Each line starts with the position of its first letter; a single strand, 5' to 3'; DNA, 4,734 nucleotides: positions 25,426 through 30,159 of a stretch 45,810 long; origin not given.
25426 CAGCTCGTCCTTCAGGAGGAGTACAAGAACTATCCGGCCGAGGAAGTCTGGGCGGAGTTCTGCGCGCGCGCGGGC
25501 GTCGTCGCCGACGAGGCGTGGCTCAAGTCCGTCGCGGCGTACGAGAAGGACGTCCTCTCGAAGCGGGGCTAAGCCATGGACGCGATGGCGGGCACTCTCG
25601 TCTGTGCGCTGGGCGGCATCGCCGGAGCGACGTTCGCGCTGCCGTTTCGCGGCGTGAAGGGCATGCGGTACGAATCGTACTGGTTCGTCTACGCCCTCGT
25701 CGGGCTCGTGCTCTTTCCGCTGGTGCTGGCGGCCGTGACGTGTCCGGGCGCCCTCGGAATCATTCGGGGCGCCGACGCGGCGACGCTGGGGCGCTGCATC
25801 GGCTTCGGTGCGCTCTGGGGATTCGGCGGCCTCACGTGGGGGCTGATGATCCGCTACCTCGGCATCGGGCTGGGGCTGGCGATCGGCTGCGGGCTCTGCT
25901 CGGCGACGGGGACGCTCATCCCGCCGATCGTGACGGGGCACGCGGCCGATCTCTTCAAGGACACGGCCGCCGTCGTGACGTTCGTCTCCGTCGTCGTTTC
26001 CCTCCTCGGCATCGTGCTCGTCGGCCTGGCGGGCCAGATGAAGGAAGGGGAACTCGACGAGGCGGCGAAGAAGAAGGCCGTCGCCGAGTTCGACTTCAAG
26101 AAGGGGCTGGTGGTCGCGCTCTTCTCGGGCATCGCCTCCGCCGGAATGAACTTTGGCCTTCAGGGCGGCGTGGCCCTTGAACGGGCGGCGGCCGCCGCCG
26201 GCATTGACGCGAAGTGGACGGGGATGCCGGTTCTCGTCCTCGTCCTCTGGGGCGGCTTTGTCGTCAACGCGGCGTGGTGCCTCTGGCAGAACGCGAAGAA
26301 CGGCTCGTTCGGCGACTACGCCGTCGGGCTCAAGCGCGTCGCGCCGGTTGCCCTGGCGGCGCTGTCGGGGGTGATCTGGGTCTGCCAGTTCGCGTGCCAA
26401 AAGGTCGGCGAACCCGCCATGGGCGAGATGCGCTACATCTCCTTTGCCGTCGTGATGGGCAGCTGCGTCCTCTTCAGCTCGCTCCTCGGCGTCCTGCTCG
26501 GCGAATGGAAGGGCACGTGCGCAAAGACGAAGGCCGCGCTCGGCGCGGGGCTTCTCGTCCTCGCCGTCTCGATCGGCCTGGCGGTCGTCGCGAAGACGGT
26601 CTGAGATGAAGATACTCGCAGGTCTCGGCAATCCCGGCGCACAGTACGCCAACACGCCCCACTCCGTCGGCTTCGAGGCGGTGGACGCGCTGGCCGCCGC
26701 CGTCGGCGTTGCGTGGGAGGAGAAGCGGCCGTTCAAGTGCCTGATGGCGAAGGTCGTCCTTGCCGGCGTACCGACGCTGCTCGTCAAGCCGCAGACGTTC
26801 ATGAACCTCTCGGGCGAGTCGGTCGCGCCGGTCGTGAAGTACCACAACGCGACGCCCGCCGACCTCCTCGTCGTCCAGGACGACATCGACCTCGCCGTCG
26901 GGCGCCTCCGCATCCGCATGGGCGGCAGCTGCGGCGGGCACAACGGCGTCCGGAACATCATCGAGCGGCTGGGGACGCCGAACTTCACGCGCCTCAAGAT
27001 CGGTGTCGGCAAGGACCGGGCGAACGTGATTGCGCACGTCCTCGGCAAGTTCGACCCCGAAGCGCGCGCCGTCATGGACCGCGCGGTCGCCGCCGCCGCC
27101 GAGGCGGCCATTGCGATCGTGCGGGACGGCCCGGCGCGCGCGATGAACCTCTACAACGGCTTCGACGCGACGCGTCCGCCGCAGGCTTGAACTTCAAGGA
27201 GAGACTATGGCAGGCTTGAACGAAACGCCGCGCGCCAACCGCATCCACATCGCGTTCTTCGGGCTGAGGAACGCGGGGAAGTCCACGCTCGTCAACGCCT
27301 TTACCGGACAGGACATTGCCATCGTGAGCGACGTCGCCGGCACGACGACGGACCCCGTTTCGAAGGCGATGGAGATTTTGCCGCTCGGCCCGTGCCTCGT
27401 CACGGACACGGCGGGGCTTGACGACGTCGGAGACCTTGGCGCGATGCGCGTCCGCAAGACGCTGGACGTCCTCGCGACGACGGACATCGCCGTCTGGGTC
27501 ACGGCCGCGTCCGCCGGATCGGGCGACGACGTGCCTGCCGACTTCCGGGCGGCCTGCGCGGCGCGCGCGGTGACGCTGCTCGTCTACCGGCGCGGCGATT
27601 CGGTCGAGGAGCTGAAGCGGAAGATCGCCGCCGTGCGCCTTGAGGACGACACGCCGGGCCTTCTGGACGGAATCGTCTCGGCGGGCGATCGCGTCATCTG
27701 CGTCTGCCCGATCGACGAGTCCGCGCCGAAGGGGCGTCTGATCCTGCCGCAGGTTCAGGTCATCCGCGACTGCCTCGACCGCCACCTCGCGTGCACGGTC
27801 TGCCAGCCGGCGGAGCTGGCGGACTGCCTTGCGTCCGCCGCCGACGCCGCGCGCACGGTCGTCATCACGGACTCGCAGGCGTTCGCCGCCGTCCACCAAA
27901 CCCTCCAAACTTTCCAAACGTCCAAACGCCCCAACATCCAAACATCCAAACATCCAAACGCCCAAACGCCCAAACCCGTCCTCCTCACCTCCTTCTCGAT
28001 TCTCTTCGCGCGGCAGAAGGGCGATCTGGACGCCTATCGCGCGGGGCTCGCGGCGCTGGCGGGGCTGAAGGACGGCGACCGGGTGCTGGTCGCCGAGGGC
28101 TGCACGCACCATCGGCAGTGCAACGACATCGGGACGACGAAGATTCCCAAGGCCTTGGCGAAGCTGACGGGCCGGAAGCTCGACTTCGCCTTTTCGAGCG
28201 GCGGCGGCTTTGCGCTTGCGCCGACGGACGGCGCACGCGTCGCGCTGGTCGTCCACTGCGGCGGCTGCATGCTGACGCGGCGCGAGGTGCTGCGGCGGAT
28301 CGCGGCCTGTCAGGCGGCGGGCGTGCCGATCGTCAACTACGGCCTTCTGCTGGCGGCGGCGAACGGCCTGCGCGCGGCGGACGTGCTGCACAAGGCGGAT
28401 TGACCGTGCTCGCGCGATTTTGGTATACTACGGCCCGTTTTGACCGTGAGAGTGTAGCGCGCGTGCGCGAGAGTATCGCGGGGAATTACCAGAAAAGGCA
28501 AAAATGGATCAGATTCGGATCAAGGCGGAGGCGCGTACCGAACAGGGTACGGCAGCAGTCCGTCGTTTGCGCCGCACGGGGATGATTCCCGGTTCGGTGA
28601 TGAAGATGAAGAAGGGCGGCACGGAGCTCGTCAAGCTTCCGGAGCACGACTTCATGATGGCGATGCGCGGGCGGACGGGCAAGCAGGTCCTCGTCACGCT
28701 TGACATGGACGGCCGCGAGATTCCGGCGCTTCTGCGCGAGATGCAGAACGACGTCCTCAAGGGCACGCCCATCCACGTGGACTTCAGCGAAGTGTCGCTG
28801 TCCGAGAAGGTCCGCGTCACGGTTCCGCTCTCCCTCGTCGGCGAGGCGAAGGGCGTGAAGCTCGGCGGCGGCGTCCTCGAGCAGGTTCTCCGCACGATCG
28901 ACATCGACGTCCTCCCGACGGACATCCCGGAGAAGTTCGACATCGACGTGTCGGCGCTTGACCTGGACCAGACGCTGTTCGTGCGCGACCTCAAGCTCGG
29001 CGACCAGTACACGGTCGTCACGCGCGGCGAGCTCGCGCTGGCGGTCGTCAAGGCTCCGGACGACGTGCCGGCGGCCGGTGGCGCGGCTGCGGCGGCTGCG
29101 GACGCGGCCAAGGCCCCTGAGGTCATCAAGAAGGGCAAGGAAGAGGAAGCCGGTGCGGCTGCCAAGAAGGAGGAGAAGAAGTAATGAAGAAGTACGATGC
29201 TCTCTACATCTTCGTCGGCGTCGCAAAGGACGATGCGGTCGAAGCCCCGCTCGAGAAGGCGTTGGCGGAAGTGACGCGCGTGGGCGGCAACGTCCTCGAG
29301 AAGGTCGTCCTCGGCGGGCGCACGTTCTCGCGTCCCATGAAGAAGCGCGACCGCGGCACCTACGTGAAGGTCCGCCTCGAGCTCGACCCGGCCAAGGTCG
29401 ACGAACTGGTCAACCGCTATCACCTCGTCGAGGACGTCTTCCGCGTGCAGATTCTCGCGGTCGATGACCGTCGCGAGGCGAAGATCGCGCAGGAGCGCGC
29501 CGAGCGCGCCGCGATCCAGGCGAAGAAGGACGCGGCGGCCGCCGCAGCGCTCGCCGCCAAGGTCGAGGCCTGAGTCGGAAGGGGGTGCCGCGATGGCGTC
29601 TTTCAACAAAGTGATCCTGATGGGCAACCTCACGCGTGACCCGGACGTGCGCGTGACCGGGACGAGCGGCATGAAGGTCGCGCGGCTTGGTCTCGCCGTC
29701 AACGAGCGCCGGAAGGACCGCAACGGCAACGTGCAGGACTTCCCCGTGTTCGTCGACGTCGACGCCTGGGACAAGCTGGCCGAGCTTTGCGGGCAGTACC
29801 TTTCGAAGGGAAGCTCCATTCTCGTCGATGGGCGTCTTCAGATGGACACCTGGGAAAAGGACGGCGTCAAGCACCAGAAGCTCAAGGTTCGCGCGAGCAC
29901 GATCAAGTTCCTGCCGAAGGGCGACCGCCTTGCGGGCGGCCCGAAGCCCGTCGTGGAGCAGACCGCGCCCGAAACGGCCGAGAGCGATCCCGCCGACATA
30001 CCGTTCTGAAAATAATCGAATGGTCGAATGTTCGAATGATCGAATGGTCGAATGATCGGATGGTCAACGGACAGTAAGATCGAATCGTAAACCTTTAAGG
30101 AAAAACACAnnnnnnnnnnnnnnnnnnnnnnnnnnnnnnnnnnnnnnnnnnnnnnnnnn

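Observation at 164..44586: Window-wide pattern: AT-rich tandem arrays with 7-8 bp period sit at intercistronic junctions and in frame inside two genes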

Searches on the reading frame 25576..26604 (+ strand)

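Call 52: search_protein_families(library=pfam, proteins=[window:25576-26604:+])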
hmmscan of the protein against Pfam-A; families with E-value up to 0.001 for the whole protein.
window:25576-26604:+ (342 aa): 1 family
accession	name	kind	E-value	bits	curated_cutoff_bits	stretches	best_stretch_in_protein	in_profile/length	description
PF06379.18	RhaT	-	2.1e-45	155.9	27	1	7-333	9-335/344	L-rhamnose-proton symport protein (RhaT)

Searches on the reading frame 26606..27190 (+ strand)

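Call 53: search_protein_families(library=pfam, proteins=[window:26606-27190:+])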
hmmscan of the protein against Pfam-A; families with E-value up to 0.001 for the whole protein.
window:26606-27190:+ (194 aa): 1 family
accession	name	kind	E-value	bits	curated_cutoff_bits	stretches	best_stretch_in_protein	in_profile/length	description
PF01195.25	Pept_tRNA_hydro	-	4.2e-59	199.9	27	1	4-184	2-183/183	Peptidyl-tRNA hydrolase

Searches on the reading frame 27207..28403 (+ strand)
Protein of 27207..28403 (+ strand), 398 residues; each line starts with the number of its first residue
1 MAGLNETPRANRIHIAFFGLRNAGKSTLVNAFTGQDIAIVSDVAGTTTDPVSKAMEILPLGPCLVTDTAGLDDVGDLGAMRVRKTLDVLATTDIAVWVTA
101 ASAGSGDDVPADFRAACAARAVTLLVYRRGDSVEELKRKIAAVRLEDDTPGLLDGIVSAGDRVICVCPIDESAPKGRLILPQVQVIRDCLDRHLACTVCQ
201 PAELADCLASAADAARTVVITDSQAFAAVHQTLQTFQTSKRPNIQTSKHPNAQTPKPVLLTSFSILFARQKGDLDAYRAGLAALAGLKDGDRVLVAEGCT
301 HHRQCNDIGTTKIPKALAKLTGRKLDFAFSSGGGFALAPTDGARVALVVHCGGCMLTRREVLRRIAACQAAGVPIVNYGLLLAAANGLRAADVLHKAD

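Call 21: search_protein_families(library=pfam, proteins=[window:27207-28403:+])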
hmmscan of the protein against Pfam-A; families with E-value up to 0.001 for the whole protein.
window:27207-28403:+ (398 aa): 4 families
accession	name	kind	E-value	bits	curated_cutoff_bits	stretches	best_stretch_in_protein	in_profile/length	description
PF18133.7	HydF_tetramer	-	3.4e-38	130.5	22.6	1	278-388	4-111/118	Hydrogen maturase F tetramerization domain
PF18128.7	HydF_dimer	-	3.7e-30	104.4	23.4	1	152-233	1-81/99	Hydrogen maturase F dimerization domain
PF01926.29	MMR_HSR1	-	2.6e-15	57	21.9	1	14-101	1-85/113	50S ribosome-binding GTPase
PF00350.29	Dynamin_N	-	0.00042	20.8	27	0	15-46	1-32/168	Dynamin family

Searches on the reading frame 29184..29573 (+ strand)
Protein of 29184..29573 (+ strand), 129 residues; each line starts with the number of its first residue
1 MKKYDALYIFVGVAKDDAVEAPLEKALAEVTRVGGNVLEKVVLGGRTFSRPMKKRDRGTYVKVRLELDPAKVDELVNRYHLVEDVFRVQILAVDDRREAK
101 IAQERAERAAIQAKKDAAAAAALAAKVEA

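Call 21: search_protein_families(library=pfam, proteins=[window:29184-29573:+])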
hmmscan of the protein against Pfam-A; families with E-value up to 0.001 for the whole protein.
window:29184-29573:+ (129 aa): 1 family
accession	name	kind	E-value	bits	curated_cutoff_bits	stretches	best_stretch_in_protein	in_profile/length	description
PF01250.22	Ribosomal_S6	-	1.8e-12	47.7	27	1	3-91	1-89/90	Ribosomal protein S6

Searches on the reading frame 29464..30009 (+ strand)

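Call 21: search_protein_families(library=pfam, proteins=[window:29464-30009:+])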
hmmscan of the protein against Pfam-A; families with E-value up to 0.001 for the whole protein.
window:29464-30009:+ (181 aa): 1 family
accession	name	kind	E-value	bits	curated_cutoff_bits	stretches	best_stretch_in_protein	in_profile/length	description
PF00436.31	SSB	-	2.5e-28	98.6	26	1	47-150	1-104/104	Single-strand binding protein family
